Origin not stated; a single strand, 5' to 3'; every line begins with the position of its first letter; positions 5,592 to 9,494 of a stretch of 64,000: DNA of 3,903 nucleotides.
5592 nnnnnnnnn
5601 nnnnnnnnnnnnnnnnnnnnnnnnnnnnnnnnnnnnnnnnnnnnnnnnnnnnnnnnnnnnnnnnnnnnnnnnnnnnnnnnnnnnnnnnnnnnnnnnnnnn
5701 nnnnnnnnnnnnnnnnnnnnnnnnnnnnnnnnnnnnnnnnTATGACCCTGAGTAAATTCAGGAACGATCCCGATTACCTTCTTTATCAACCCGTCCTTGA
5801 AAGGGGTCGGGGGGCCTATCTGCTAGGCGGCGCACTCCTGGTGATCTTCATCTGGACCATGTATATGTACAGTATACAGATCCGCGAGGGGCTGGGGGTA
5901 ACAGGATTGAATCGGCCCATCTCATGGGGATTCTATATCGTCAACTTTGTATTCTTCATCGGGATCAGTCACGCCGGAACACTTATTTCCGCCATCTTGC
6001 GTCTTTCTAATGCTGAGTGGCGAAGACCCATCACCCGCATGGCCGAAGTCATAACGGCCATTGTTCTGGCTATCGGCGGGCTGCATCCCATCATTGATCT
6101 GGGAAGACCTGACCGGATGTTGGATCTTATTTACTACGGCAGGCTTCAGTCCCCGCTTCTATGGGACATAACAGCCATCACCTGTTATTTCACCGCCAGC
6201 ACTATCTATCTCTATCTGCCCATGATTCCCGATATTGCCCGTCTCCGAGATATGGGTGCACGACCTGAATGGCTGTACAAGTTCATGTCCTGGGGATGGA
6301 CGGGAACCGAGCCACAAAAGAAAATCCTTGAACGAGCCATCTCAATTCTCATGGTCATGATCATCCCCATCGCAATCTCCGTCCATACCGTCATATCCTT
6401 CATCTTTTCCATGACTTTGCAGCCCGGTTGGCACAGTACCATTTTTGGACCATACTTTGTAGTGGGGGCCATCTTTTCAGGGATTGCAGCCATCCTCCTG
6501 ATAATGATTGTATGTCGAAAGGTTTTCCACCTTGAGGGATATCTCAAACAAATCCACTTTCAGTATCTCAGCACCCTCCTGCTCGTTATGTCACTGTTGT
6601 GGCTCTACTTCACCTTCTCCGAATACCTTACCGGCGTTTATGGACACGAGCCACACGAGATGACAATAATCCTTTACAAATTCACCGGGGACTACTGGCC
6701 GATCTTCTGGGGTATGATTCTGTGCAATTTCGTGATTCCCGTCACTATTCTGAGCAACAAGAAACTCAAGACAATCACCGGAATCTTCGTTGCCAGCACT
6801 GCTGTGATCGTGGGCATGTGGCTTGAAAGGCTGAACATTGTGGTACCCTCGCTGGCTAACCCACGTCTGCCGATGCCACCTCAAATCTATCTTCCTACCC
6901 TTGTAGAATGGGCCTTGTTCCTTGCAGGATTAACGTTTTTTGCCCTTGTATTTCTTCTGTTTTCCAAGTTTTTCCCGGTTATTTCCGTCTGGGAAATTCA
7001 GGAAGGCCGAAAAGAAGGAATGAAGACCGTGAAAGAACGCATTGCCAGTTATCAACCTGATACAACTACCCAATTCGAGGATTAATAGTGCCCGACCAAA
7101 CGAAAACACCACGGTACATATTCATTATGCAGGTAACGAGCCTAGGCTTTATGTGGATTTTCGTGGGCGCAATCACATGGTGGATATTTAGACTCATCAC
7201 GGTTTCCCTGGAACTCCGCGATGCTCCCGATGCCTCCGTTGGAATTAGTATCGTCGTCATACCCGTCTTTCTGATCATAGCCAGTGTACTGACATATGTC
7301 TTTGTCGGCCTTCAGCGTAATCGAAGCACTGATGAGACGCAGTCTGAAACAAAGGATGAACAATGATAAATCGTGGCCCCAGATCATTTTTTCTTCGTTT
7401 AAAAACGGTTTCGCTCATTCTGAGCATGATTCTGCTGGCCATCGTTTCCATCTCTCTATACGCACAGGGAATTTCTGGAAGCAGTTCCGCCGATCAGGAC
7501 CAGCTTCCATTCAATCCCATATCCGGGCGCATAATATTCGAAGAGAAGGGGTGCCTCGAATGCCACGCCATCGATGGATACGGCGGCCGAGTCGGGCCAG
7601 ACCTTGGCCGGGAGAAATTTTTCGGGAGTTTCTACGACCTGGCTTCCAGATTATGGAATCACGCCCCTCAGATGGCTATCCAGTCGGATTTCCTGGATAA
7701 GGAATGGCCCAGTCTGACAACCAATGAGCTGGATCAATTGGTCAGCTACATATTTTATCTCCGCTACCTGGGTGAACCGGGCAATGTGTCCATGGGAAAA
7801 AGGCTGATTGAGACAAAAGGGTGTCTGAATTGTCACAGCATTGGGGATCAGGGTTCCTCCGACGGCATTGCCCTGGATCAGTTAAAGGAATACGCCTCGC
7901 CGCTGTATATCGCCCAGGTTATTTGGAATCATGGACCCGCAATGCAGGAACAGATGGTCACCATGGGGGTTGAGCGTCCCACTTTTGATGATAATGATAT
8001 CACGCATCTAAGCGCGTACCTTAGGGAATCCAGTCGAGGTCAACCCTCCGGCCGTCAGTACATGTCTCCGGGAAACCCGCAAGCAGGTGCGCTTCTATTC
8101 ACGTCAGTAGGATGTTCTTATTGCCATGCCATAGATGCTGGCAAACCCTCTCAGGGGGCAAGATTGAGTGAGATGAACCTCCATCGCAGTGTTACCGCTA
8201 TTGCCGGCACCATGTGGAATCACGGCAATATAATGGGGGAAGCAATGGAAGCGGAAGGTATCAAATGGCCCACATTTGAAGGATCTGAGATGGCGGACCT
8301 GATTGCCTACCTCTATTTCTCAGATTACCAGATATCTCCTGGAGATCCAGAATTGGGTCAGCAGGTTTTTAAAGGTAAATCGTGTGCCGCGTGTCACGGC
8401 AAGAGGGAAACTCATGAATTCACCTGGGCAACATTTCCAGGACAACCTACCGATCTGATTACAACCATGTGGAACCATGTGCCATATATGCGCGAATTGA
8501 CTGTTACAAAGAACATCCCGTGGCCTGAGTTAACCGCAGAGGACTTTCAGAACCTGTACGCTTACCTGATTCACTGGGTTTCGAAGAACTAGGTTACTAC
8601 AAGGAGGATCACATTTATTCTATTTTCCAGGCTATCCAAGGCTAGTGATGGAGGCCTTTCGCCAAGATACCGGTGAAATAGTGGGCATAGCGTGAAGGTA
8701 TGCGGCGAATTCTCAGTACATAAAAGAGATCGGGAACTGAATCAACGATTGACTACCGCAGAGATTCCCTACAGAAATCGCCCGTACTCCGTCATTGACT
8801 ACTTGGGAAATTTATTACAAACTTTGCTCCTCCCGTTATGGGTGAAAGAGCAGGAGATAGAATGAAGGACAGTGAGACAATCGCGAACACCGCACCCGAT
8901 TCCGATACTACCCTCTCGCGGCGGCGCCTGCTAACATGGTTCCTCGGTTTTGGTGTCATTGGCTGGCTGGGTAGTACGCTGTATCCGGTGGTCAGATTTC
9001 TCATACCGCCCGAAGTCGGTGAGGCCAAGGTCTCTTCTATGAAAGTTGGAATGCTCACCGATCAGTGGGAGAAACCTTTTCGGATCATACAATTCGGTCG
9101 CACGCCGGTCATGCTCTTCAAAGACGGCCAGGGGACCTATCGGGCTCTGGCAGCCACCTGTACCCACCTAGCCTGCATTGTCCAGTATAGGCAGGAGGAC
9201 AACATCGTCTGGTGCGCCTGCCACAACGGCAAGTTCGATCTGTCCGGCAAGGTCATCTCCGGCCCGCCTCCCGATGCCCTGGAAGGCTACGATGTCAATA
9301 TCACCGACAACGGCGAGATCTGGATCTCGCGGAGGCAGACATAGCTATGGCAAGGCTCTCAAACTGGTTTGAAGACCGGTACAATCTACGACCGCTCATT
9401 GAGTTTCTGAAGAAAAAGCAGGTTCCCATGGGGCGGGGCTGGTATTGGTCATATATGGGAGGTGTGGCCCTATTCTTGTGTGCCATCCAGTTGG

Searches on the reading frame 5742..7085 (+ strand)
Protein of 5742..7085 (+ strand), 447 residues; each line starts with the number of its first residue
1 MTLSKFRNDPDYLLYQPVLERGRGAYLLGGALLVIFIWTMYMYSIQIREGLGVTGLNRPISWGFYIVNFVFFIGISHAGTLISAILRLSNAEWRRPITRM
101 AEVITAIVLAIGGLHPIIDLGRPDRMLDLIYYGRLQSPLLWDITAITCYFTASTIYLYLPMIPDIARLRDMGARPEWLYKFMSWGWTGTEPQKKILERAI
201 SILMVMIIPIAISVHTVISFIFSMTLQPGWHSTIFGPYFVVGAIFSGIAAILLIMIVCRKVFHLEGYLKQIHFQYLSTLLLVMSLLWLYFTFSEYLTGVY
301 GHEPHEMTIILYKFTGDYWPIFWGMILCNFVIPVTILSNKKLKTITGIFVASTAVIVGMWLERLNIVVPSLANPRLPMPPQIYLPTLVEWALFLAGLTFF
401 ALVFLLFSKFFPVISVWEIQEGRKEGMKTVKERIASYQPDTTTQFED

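Call 56: search_protein_families(library=pfam, proteins=[window:5742-7085:+], max_evalue=0.00001)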
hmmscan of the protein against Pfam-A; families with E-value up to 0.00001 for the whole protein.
window:5742-7085:+ (447 aa): 1 family
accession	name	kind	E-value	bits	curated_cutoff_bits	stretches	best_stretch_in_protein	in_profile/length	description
PF03916.19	NrfD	-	1.3e-34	120.7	25.8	1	53-371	2-309/313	Polysulphide reductase, NrfD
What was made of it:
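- This window carries a molybdopterin oxidoreductase/FeS/NrfD set at 2539-7085 (call 56).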

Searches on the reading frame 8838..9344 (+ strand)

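Call 74: search_protein_families(library=pfam, proteins=[window:8838-9344:+], max_evalue=0.01)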
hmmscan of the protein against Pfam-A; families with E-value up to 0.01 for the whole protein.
window:8838-9344:+ (168 aa): 2 families
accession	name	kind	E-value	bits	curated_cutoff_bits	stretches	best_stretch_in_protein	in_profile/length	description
PF00355.32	Rieske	-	4.2e-13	49.5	20.3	1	78-151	13-87/88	Rieske [2Fe-2S] domain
PF25471.1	TM_PetC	-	3.8e-05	23.8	37.1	1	25-63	6-44/48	Iron-sulfur subunit PetC transmembrane anchor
